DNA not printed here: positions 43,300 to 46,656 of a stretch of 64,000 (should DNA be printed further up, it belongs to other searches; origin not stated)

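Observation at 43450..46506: Secreted, probably GPI-anchored tandem beta-lactamase-fold protein whose first domain carries Asp in place of the catalytic Ser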

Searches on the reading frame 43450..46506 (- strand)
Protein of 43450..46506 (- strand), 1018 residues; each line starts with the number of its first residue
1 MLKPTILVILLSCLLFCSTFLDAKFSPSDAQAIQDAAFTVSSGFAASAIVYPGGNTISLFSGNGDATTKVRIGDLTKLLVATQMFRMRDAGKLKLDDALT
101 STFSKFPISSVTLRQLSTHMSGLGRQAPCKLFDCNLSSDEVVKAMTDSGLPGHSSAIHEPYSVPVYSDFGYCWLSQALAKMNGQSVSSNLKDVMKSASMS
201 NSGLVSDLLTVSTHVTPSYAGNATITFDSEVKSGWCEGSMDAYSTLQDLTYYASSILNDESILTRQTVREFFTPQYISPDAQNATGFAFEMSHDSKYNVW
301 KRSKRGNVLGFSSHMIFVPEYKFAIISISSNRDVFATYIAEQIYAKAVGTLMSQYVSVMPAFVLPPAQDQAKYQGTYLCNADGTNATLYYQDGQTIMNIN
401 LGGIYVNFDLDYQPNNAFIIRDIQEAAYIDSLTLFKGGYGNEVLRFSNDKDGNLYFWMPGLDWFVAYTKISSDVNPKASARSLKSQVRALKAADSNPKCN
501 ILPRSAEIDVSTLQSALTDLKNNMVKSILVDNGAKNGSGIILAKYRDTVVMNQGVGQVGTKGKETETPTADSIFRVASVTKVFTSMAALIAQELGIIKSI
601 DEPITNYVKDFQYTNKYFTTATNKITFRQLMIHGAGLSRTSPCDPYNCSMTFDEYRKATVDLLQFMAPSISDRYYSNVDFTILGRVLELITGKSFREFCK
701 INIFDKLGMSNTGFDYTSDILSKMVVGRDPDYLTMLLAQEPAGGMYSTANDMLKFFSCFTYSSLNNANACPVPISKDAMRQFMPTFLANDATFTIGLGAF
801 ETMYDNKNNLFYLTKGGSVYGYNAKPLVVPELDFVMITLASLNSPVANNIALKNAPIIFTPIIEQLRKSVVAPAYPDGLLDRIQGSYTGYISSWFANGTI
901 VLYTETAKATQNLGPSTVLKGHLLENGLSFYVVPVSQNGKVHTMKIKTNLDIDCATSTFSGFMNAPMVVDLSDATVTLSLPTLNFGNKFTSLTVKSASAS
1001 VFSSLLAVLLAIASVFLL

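Call 3: search_protein_families(library=pfam, proteins=[window:43450-46506:-], max_evalue=0.1)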
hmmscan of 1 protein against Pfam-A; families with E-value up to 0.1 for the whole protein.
window:43450-46506:- (1018 aa): 1 family
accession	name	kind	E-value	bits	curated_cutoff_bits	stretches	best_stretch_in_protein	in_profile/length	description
PF00144.29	Beta-lactamase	-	3.5e-52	178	27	2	546-846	23-314/329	Beta-lactamase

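Call 4: search_solved_structures(query=window:43450-46506:-, max_evalue=0.01, show_alignments=2)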
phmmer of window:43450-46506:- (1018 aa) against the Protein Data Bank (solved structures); distinct sequences matched with E-value up to 0.01: 60.
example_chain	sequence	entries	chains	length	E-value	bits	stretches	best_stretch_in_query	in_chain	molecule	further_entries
9sn1_A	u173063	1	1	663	2.1e-15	59.3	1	556-837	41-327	Beta-lactamase family protein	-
3ozh_A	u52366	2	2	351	2.7e-14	55.5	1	532-763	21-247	beta-lactamase/D-alanine carboxypeptidase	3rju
4y7p_A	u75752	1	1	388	1.9e-13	52.8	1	517-822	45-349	Alkaline D-peptidase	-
7mqn_A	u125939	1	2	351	3.1e-11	45.4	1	557-756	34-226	Beta-lactamase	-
7spn_A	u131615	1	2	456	5.8e-11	44.5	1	564-756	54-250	IS11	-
9s7k_A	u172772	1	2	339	6.1e-11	44.5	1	565-762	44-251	D-alanyl-D-alanine carboxypeptidase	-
4ivi_A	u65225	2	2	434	1.1e-10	43.6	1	558-726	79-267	Carboxylesterase | Carboxylesterases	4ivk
3tg9_A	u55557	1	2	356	2.2e-09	39.3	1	673-762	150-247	Penicillin-binding protein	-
2qmi_A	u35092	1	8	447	1.3e-08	36.8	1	537-716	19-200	Pbp related beta-lactamase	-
6njk_A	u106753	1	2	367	1.3e-08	36.7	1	558-757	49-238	beta-lactamase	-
4gdn_A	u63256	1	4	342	1.5e-08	36.6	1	532-751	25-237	Protein flp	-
6k8x_A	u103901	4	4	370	3.7e-08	35.2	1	555-758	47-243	Beta-lactamase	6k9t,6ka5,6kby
6kjh_A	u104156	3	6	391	8.2e-08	34.1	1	526-756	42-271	Putative beta-lactamase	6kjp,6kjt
6m5h_A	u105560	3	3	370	1.3e-07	33.4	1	555-758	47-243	Beta-lactamase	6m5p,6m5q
6kjj_A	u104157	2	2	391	2.1e-07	32.7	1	526-756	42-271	Putative beta-lactamase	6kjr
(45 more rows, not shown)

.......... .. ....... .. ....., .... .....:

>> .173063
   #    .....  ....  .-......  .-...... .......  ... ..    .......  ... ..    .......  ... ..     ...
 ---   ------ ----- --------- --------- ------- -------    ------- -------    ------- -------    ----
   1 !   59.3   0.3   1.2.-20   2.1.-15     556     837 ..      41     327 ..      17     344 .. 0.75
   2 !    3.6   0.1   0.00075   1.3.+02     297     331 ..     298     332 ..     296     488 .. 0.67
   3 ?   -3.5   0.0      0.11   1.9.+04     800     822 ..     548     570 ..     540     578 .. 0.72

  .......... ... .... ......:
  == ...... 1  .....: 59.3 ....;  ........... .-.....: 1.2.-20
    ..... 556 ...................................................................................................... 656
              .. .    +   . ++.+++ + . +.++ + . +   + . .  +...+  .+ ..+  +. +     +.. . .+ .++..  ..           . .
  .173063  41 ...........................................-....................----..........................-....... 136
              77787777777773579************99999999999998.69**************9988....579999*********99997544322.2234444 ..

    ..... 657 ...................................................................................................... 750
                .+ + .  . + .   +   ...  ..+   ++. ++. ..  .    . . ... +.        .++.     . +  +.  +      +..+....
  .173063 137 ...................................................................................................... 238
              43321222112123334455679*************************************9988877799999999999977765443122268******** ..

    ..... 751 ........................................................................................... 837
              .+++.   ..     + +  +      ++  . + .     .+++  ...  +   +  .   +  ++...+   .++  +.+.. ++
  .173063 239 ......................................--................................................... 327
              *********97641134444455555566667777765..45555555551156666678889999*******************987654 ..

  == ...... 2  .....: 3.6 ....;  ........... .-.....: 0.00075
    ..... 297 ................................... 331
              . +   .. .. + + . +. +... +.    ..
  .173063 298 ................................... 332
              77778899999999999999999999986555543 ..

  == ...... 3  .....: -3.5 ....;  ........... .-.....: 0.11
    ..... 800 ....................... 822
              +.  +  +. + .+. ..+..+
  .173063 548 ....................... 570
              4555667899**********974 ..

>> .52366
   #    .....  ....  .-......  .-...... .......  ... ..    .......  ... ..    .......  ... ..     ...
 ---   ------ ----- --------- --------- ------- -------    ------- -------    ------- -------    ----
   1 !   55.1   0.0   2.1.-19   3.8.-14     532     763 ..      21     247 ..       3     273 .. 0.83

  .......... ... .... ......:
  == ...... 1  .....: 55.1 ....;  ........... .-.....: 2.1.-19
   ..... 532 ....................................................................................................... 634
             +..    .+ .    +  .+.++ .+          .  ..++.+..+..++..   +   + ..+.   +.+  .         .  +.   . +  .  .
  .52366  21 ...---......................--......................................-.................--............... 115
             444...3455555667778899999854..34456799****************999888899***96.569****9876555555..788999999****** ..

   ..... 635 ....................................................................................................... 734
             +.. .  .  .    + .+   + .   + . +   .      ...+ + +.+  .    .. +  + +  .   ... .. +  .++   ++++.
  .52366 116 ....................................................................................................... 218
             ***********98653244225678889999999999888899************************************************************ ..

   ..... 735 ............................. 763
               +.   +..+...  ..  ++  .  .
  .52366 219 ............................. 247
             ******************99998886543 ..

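Call 5: find_homologous_proteins(query=window:43450-46506:-, max_evalue=1e-10)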
Query window:43450-46506:- (1018 aa): 2 proteins with E <= 1e-10 among 8000 candidates.
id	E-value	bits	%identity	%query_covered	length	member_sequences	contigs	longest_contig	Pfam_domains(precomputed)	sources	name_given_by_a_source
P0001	0.0e+0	2282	100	100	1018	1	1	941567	PF00144.30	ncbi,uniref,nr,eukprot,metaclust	ncbi:predicted protein [Naegleria gruberi]|uniref:Predicted protein n=1 Tax=Naegleria gruberi TaxID=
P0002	0.0e+0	1266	97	28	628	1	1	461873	PF00144.30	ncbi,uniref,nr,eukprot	ncbi:predicted protein [Naegleria gruberi]|uniref:Predicted protein n=1 Tax=Naegleria gruberi TaxID=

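Call 9: find_encoding_contigs(protein=P0002, flank=6000, max_places=3)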
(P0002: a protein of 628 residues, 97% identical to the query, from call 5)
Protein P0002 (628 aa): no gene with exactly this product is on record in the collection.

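Call 10: find_encoding_contigs(protein=window:43450-46506:-, flank=10000, max_places=5)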
Protein window:43450-46506:- (1018 aa): no gene with exactly this product is on record in the collection.

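Call 26: search_protein_representatives(protein=window:43450-46506:-)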
Query: 1018 residues. Proteins with E-value up to 0.001 (for the whole library): 29097; up to 1e-10: 3324; up to 1e-30: 20. The best 150 are listed.
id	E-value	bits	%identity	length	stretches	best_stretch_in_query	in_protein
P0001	0.0e+00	2282.3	100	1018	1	1-1018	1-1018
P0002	0.0e+00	1265.8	95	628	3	87-375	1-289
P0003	1.4e-61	225.3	31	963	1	24-863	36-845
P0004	9.7e-54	199.4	37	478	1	566-902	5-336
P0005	2.9e-48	181.3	29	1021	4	523-768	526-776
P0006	8.7e-44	166.4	32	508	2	537-759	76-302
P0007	9.4e-39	149.8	33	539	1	509-895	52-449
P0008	1.2e-38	149.4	29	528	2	488-759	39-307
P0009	5.5e-38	147.3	31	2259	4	518-758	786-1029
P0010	2.1e-37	145.4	32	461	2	531-756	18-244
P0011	3.2e-37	144.7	31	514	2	511-834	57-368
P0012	1.9e-35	138.8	32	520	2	543-838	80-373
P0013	6.9e-35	137.0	31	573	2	535-730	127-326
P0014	4.6e-34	134.3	27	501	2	531-839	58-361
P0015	1.0e-33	133.1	32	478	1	553-873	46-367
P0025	1.3e-29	119.6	29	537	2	132-420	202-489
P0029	6.2e-29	117.3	29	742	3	535-764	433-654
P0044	2.3e-27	112.1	29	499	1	16-388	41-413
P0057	2.1e-26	108.9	29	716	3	524-719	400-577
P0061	8.3e-26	106.9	27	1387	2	542-832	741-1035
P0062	9.9e-26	106.7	25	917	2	568-842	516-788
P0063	1.1e-25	106.6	28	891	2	568-727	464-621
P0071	5.6e-25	104.2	26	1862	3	522-855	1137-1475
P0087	1.1e-23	99.9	32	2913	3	553-770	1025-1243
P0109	1.6e-22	96.1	29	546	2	109-333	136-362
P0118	4.2e-22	94.7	29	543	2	110-380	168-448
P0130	1.2e-21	93.2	26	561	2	109-352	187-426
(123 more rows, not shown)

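Call 28: list_cluster_members(proteins=[P0003, P0004, P0005, P0006, P0007, P0025, P0044, P0109, P0118, P0130])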
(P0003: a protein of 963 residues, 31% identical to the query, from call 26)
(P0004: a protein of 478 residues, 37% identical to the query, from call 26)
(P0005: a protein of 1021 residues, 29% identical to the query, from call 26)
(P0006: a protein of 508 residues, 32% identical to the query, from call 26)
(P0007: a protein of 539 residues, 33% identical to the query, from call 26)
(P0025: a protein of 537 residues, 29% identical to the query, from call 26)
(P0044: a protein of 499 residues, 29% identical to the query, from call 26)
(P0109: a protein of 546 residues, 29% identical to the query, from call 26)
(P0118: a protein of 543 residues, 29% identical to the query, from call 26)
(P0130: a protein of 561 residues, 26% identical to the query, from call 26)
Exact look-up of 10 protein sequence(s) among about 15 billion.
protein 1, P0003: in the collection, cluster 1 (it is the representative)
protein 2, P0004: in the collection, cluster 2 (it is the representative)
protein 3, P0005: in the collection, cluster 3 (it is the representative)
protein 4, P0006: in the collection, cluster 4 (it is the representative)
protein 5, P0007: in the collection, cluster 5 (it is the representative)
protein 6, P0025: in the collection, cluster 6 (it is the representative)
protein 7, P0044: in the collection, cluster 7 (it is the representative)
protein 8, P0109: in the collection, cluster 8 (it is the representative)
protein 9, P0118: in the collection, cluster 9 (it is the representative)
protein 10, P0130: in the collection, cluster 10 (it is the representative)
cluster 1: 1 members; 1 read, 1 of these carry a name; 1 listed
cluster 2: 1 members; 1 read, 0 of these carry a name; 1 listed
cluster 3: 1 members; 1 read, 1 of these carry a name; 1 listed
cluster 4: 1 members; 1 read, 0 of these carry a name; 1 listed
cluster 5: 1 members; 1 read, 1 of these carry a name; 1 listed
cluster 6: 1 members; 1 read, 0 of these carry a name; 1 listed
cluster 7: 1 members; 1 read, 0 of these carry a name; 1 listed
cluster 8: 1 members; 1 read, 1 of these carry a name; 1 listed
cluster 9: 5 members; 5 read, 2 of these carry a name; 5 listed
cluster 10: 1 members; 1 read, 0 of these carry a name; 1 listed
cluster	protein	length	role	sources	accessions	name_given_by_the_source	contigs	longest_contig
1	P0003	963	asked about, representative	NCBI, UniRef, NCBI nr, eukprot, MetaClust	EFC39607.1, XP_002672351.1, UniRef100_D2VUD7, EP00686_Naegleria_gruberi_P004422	predicted protein [Naegleria gruberi] | Predicted protein n=1 Tax=Naegleria gruberi TaxID=5762 RepID=D2VUD7_NAEGR | uncharacterized protein NAEGRDRAFT_72626 [Naegleria gruberi]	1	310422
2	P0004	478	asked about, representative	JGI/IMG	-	-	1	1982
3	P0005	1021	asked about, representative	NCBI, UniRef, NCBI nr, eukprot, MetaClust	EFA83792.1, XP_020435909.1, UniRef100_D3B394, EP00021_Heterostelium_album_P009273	hypothetical protein PPL_02860 [Heterostelium album PN500] | Beta-lactamase-related domain-containing protein n=1 Tax=Heterostelium pallidum (strain ... | XP_020435909.1 hypothetical protein PPL_02860 [Heterostelium album PN500]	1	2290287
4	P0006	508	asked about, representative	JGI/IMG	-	-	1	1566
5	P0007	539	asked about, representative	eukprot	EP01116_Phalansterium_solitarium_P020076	TRINITY_DN5816_c0_g1_i3.p1 TRINITY_DN5816_c0_g1~~TRINITY_DN5816_c0_g1_i3.p1 ORF ...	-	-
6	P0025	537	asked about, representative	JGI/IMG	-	-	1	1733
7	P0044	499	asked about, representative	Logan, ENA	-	-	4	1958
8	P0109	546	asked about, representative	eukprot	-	gene8033-9881_t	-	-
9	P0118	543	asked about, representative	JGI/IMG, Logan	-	CubicO group peptidase (beta-lactamase class C family)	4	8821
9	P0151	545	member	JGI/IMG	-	CubicO group peptidase (beta-lactamase class C family)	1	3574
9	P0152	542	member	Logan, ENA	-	-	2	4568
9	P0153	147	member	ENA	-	-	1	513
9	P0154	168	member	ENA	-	-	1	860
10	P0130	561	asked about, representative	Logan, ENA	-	-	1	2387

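Call 34: list_cluster_members(proteins=[P0029, P0057, P0009, P0061, P0062, P0063, P0071, P0087, P0008, P0010])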
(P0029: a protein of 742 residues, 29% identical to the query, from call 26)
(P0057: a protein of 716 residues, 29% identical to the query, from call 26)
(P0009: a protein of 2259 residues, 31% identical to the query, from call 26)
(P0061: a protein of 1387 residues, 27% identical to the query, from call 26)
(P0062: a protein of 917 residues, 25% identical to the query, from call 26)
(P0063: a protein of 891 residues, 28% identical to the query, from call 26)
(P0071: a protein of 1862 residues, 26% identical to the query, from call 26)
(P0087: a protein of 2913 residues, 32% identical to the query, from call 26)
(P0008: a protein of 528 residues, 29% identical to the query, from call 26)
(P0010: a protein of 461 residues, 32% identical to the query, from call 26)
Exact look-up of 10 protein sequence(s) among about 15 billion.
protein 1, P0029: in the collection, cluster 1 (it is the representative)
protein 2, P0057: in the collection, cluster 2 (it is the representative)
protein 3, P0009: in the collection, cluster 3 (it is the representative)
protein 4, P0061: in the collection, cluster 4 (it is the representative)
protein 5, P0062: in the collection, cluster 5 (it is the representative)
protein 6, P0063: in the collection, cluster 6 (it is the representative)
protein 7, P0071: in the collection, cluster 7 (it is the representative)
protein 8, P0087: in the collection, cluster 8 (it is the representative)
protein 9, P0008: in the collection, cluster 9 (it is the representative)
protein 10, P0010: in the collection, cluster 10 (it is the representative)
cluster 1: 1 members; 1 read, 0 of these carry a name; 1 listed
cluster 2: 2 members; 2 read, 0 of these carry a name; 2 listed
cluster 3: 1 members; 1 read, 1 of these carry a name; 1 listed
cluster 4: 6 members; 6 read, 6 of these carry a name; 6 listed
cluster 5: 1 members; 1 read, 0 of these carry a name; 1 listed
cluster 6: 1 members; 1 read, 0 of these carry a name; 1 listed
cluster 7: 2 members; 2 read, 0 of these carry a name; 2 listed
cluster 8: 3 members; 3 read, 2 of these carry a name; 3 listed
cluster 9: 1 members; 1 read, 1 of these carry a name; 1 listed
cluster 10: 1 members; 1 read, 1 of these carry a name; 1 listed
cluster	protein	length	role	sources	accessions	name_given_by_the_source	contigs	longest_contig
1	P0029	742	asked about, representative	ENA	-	-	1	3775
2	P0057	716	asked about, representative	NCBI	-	-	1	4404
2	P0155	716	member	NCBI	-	-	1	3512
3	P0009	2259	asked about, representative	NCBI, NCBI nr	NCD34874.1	MAG: class A beta-lactamase-related serine hydrolase [Spartobacteria bacterium] | class A beta-lactamase-related serine hydrolase [Spartobacteria bacterium]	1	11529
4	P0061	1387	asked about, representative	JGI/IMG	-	CubicO group peptidase (beta-lactamase class C family)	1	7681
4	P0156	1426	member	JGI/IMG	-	CubicO group peptidase (beta-lactamase class C family)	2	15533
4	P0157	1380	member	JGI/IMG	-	CubicO group peptidase (beta-lactamase class C family)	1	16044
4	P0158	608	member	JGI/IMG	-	CubicO group peptidase (beta-lactamase class C family)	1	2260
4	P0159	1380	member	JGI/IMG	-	CubicO group peptidase (beta-lactamase class C family)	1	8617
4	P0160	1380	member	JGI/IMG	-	CubicO group peptidase (beta-lactamase class C family)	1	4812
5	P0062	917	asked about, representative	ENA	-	-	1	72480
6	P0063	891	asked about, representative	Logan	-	-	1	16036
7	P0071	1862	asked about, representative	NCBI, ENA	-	-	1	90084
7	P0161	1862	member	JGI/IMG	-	-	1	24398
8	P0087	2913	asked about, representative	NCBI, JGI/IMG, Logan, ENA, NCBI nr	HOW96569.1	MAG TPA: alpha/beta fold hydrolase [Kiritimatiellia bacterium] | alpha/beta fold hydrolase [Kiritimatiellia bacterium]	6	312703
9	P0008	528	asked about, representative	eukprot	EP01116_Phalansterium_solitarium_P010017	TRINITY_DN243_c0_g1_i1.p1 TRINITY_DN243_c0_g1~~TRINITY_DN243_c0_g1_i1.p1 ORF ...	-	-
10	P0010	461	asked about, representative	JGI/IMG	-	CubicO group peptidase (beta-lactamase class C family)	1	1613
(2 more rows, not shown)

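Call 52: list_cluster_members(proteins=[P0001, P0002])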
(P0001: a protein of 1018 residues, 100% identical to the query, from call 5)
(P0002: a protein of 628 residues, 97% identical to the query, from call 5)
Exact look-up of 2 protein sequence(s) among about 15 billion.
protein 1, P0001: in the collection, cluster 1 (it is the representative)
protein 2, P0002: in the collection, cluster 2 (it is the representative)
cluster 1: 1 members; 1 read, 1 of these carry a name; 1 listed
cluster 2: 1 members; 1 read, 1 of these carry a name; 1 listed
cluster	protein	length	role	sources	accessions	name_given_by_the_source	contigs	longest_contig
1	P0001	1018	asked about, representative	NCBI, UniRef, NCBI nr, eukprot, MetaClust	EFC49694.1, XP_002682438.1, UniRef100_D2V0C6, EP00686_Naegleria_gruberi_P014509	predicted protein [Naegleria gruberi] | Predicted protein n=1 Tax=Naegleria gruberi TaxID=5762 RepID=D2V0C6_NAEGR | uncharacterized protein NAEGRDRAFT_62245 [Naegleria gruberi]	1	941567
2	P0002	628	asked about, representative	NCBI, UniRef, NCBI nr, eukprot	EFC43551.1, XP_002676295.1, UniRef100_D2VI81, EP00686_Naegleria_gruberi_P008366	predicted protein [Naegleria gruberi] | Predicted protein n=1 Tax=Naegleria gruberi TaxID=5762 RepID=D2VI81_NAEGR | uncharacterized protein NAEGRDRAFT_49762 [Naegleria gruberi]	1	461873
